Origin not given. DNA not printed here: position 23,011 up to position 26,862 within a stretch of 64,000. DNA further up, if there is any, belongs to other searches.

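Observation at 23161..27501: Candidate undescribed two-gene module: a 258-aa P/A-linker protein plus a 1183-aa Trp-free coiled-coil protein with a long Pro/Ala tail, coupled to an MFS transporter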

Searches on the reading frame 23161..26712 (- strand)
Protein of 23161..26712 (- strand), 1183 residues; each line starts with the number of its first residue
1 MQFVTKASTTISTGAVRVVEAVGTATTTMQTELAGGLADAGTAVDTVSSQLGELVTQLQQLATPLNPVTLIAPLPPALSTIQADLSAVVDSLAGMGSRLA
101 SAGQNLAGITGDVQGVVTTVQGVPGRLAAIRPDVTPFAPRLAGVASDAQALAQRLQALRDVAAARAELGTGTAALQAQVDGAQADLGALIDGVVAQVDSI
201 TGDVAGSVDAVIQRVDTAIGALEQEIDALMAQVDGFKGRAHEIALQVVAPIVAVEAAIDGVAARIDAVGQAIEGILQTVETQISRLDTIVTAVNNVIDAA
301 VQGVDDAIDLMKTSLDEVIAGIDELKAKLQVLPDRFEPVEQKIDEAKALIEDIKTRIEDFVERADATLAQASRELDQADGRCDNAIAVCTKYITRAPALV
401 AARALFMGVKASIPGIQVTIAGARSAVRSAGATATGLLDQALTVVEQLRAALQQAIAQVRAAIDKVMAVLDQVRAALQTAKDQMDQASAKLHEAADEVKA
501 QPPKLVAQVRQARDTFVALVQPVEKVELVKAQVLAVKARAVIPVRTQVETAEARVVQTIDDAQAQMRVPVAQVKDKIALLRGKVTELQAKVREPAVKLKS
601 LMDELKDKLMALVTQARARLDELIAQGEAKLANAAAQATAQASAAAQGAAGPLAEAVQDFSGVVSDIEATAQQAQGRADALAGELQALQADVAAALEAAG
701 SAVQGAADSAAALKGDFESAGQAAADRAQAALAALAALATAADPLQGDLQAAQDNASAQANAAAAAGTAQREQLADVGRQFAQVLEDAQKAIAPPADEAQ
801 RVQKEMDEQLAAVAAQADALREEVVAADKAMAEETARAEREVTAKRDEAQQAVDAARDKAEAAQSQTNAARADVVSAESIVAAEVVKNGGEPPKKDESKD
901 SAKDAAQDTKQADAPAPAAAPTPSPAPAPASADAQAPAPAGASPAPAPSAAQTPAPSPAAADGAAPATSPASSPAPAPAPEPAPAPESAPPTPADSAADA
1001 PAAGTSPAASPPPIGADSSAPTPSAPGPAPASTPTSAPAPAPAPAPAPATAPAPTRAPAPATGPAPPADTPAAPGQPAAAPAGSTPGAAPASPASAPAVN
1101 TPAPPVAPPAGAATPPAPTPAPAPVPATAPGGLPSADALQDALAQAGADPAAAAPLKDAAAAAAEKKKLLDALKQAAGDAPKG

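Call 3: search_protein_families(library=pfam, proteins=[window:23161-26712:-], max_evalue=1)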
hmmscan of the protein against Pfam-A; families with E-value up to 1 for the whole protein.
window:23161-26712:- (1183 aa): 24 families
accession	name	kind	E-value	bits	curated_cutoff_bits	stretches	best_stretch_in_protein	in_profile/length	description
PF04513.17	Baculo_PEP_C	-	6.4e-13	49.4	38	3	9-112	23-121/140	Baculovirus polyhedron envelope protein, PEP, C terminus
PF07889.17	DUF1664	-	4.8e-11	43.2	34.6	2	302-365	37-97/124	Protein of unknown function (DUF1664)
PF01442.23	Apolipoprotein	-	1.1e-09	38.7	90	2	144-318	31-188/190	Apolipoprotein A1/A4/E domain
PF16888.10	YwqH-like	-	9.5e-07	29.5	33.7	1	174-232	45-103/123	YwqH-like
PF04108.17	ATG17_like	-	6.2e-05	23.1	43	2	194-494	51-254/355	Autophagy protein ATG17-like domain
PF08651.15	DASH_Duo1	-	0.0014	18.8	25.4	0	462-493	8-39/74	DASH complex subunit Duo1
PF03670.18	UPF0184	-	0.0016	19.3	21.5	0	464-494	29-59/83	Uncharacterised protein family (UPF0184)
PF04740.18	LXG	-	0.014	15.7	26.5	1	275-359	99-184/202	LXG domain of WXG superfamily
PF09763.15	Sec3_CC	-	0.016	15.5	27.1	0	445-486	26-67/133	Exocyst complex component Sec3, coiled-coil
PF25450.1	Rab11-FIP3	-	0.017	15.8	31.9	1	545-616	53-122/125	Rab11-FIP3-like domain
PF07926.17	TPR_MLP1_2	-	0.018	15.5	36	1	440-508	57-125/129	TPR/MLP1/MLP2-like protein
PF06103.16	DUF948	-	0.021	15.4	37.2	0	253-296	30-80/89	Bacterial protein of unknown function (DUF948)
PF05377.16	FlaC_arch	-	0.026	15.4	27.8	0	322-361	2-41/55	Flagella accessory protein C (FlaC)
PF24423.1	OVT1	-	0.056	14.3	30.9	1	439-497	21-82/100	Major antigen, helical domain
PF05531.17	NPV_P10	-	0.067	14.1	29.8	1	296-349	8-64/75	Nucleopolyhedrovirus P10 protein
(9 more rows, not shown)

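Call 4: search_protein_families(library=ncbifam, proteins=[window:23161-26712:-], max_evalue=1)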
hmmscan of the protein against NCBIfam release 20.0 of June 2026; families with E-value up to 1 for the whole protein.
window:23161-26712:- (1183 aa): 13 families
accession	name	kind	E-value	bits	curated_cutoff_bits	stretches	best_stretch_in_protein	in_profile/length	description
TIGR02168.1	SMC_prok_B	equivalog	4.3e-12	44.6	567.35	3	203-368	784-951/1181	chromosome segregation protein SMC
NF045487.1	ASRP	equivalog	4.9e-12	45.2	300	4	439-562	361-483/593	archaea-specific SMC-related protein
TIGR02169.1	SMC_prok_A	equivalog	8.7e-11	40.3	729.4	2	151-372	237-455/1165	chromosome segregation protein SMC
NF047515.1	SpiroCoCo_C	equivalog_domain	4.4e-10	39.2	125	2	256-390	138-259/313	SpiroCoCo family coiled-coil protein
NF043058.1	T4SS_LegC2C7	subfamily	4.5e-08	32.4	350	2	435-532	84-182/348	LegC2/C7 family Dot/Icm T4SS effector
TIGR04527.1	mycoplas_twoTM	subfamily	1.5e-05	24.9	125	2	271-369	37-141/248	MG_279/MG_280 family protein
NF047388.1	SA1320_fam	subfamily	2.4e-05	23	230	4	176-301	460-580/644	SA1320 family protein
TIGR00996.1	Mtu_fam_mce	paralog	0.00084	18.6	140.5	3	400-507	174-280/291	MCE family protein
NF041034.1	Rad50_Sulf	equivalog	0.0018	16.2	1000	2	452-622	550-708/872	DNA double-strand break repair ATPase Rad50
NF045780.1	TrlF_fam_ATP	equivalog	0.011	14.5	350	2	154-364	524-735/944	TrlF family AAA-like ATPase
NF045995.1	MAG0865_DivIVA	hypoth_equivalog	0.031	14.4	55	0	456-500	22-66/69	MAG0865 family DivIVA-related protein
NF007954.0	PRK10673.1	equivalog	0.095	11.9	399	1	275-317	113-155/255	esterase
TIGR04523.1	Mplasa_alph_rch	subfamily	0.2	9.5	270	0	316-362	214-260/745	helix-rich protein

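Call 6: search_solved_structures(query=window:23161-26712:-, max_evalue=1)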
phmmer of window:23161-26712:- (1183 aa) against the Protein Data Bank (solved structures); distinct sequences matched with E-value up to 1: 10.
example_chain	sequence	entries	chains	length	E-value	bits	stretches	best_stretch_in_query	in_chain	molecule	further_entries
6ncl_a0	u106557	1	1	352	0.0002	23.3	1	908-1000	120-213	P14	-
7zr2_A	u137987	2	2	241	0.013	17.3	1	174-357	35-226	Spike protein S2',Chimeric protein mimic of SARS-CoV-2 Spike HR1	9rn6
28js_J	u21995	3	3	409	0.026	16.2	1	917-1019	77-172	Lysine-specific demethylase RAD23B | UV excision repair protein RAD23 homolog B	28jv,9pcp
8ebs_I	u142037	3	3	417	0.027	16.2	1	917-1019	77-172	UV excision repair protein RAD23 homolog B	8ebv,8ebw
6gao_A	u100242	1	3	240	0.05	15.3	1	81-228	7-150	Outer capsid protein sigma-1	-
1eq1_A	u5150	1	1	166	0.12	14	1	421-525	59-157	APOLIPOPHORIN-III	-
7q5q_B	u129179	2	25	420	0.14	13.8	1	810-956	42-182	Dihydrolipoyllysine-residue succinyltransferase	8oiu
6gaj_A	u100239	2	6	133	0.19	13.4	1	84-204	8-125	Outer capsid protein sigma-1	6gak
9h4p_QG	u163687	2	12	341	0.21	13.3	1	142-248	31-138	Phate tail tape measure protein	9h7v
7sax_A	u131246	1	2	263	0.53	11.9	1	294-361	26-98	GldM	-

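Call 20: search_protein_families(library=padloc, proteins=[window:23161-26712:-], max_evalue=1)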
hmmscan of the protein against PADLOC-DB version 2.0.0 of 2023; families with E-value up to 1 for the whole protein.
window:23161-26712:- (1183 aa): 14 families
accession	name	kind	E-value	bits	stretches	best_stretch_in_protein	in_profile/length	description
PDLC00601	ZorA1|ZorA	-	9.8e-11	39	2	221-670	301-697/699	MotA/ExbB/TolQ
PDLC03859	LmuB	-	7.2e-10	36.7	2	449-615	348-481/611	-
PDLC03863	LmuB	-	2.1e-09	34.6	3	263-358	202-293/610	-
PDLC00598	ZorA1|ZorA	-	4.5e-09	33.3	2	7-378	347-648/663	MotA/ExbB/TolQ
PDLC00553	JetC2|JetC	-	1.1e-07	28.2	2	278-593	282-594/1361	DUF3584 domain; MukB-like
PDLC02740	PbeC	-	6.3e-05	20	1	440-696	209-463/648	PbeC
PDLC00519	JetC1|JetC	-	0.00012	18.5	1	272-525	229-466/1097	DUF3584 domain; MukB-like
PDLC03865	LmuB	-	0.00017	17.9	1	271-371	653-767/1007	-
PDLC00551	JetC2|JetC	-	0.0058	12.5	2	450-646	744-980/1365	DUF3584 domain; MukB-like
PDLC03868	LmuB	-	0.027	10.7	2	137-463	177-489/1035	-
PDLC02668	DndD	-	0.031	11.2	2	440-703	212-480/659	DndD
PDLC04663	PDC-M46B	-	0.2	8.6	0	552-612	307-367/483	-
PDLC04886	PDC-S06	-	0.66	6.7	0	278-362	295-401/727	-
PDLC02723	PbeC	-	0.76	6.2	1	194-377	246-424/618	PbeC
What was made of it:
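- Closest known: ZorA tail of the Zorya anti-phage system. Same: PADLOC ZorA hit at 39 bits to the long helical tail (call 20).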

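Call 21: search_protein_families(library=phrogs, proteins=[window:23161-26712:-], max_evalue=1)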
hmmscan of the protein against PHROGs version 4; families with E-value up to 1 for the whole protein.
window:23161-26712:- (1183 aa): 18 families
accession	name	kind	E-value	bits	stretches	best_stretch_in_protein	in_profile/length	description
phrog_5553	-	unknown function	4.2e-10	40.9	1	311-376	12-77/114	-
phrog_5328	-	unknown function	1.3e-05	26.5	1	278-360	17-98/101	-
phrog_305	-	tail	4.7e-05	23.2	1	12-327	356-666/1001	tail length tape measure protein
phrog_77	-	DNA, RNA and nucleotide metabolism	0.001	18.6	1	211-368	652-789/967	SbcC-like subunit of palindrome specific endonuclease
phrog_7303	-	unknown function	0.0035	18.4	0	284-335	8-58/80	-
phrog_25634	-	unknown function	0.0041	18.3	0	512-617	10-112/125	-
phrog_3550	-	unknown function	0.005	18.2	1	322-362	4-53/79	-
phrog_12015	-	unknown function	0.006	17.2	1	263-332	94-159/165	-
phrog_3999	-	unknown function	0.037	15.2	0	446-510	34-101/107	-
phrog_18811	-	moron, auxiliary metabolic gene and host takeover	0.094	12.2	1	271-382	347-454/676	toxin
phrog_35310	-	unknown function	0.1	14.1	0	472-511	6-44/76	-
phrog_3590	-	unknown function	0.1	12.9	0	271-394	175-300/481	-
phrog_31956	-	unknown function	0.12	12.4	1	283-342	405-463/596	-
phrog_1009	-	unknown function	0.16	13.1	0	447-499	34-86/103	-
phrog_4780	-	unknown function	0.24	11.9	1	275-366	105-197/275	-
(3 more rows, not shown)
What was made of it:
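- On Known T6SS adaptor/chaperone families (DUF4123/Tap-1, DUF1795/Eag, DUF2169): Zero Pfam, NCBIfam, PADLOC and PHROG hits at E up to 1 (calls 3, 4, 20, 21).
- Weak hits to PHROG 305 (tail length tape measure, E 4.7e-5, call 21) and to a tape-measure chain in the PDB (E 0.21, call 6).
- Tried and rejected: PADLOC (ZorA, LmuB, JetC tails) and PHROG (tape measure) hits were rejected as compositional (calls 20, 21).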

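Call 39: find_related_loci(query=A2, collection=genome_contigs, flank=10000)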
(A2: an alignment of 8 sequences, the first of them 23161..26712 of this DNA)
Query A2 (1183 aa) in genome_contigs; peptide patterns used: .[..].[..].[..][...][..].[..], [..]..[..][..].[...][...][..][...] (x = any residue, [..] = any of these).
67 stretches matched a pattern; 39 encode a relative of the query (tblastn E <= 1e-3); 39 distinct loci.
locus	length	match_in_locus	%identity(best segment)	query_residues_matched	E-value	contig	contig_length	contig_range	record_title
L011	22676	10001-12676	80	1-893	0e+0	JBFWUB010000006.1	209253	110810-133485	MAG: Ramlibacter sp. isolate CA_2019_TPBF_60 NODE_611_length_209253_cov_16.744900_TPBF, whole genome shotgun sequence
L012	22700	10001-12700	76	1-908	0e+0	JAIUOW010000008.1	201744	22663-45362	MAG: Proteobacteria bacterium isolate RAM1 3300009517-bin.1~Ga0102832_1000128, whole genome shotgun sequence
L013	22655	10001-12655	68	1-893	0e+0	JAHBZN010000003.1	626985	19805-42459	MAG: Ramlibacter sp. isolate ACE_PRO44 PRO44_3, whole genome shotgun sequence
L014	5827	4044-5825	81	1-594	0e+0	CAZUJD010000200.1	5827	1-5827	MAG TPA_asm: uncultured Ramlibacter sp. isolate SRP287453_co1_105 genome assembly, contig: NODE_26997_length_5827_cov_5.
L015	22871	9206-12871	43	1-1182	0e+0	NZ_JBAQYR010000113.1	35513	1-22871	MAG: Polaromonas sp. isolate MFD06263_ilm_asm_bin10 k127_135541, whole genome shotgun sequence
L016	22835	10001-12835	50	1-891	0e+0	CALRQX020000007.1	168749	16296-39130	MAG: Candidatus Kapabacteria bacterium isolate JJ-GEL11-19-4-mx-bin522 genome assembly, contig: JJ-R1525-126-C32, whole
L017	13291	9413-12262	49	1-895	0e+0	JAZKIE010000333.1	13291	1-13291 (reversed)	MAG: Pseudomonadota bacterium isolate ADI_DC_SW_02_SPN_11032020-bin009_1 DCSW02SPN_B009_1_000000000333, whole genome sho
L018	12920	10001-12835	49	1-891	0e+0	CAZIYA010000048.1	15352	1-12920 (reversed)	MAG TPA_asm: uncultured Polaromonas sp. isolate SRP136066_co1_73 genome assembly, contig: NODE_4254_length_15352_cov_7.8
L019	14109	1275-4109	48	1-891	0e+0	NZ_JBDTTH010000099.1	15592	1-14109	MAG: Polaromonas sp. isolate cluster3_bin.291 NODE_14676_length_15592_cov_23.942717, whole genome shotgun sequence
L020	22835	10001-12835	49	1-891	0e+0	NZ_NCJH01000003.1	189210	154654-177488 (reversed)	MAG: Polaromonas sp. 39-63-25 lw04302015_39_scaffold_21, whole genome shotgun sequence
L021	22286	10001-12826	49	1-891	0e+0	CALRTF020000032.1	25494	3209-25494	MAG: Acidovorax caeni isolate JJ-JE56-12-2-m2-bin40 genome assembly, contig: JJ-RDS211-73-C128, whole genome shotgun seq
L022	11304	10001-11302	82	1-434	0e+0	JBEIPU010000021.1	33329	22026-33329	MAG: Caenimonas sp. isolate Sample-106-S6-bin-79 Sample_106_S6-bin_79-k141_1778514, whole genome shotgun sequence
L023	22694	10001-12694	51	1-892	0e+0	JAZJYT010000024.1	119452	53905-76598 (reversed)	MAG: Pseudomonadota bacterium isolate ADI_H1L3_4_122_18_3-bin015 ADIH1L34_B015_0_000000000024, whole genome shotgun sequ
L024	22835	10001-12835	50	1-891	0e+0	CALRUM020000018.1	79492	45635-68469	MAG: Asaia bogorensis isolate JJ-KV1159-161-1-m1-bin286 genome assembly, contig: JJ-TH355-119-C66, whole genome shotgun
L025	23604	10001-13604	45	1-1179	0e+0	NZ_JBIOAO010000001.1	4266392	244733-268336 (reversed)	Polaromonas sp. UC242_47 contig_4_Polaromonas, whole genome shotgun sequence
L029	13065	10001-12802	39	1-905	1e-154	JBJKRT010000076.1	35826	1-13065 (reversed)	MAG: Longimicrobiales bacterium isolate Bin_65 S1Ck127_178984_flag_1_multi_13.0000_len_35826, whole genome shotgun seque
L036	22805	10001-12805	38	1-908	6e-157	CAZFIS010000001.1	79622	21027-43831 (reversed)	MAG TPA_asm: uncultured Gemmatimonadaceae bacterium isolate binchicken_co224_54 genome assembly, contig: NODE_158_length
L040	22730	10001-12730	29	7-890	2e-67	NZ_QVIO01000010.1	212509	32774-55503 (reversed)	Duganella sp. BJB476 NODE_10_length_212509_cov_24.295162, whole genome shotgun sequence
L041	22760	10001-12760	28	17-890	2e-54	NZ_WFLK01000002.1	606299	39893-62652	Janthinobacterium sp. FT58W NODE_2_length_606299_cov_27.863999_2, whole genome shotgun sequence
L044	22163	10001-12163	28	1-669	1e-47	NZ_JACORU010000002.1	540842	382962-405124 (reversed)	Ramlibacter albus strain GTP1 contig2, whole genome shotgun sequence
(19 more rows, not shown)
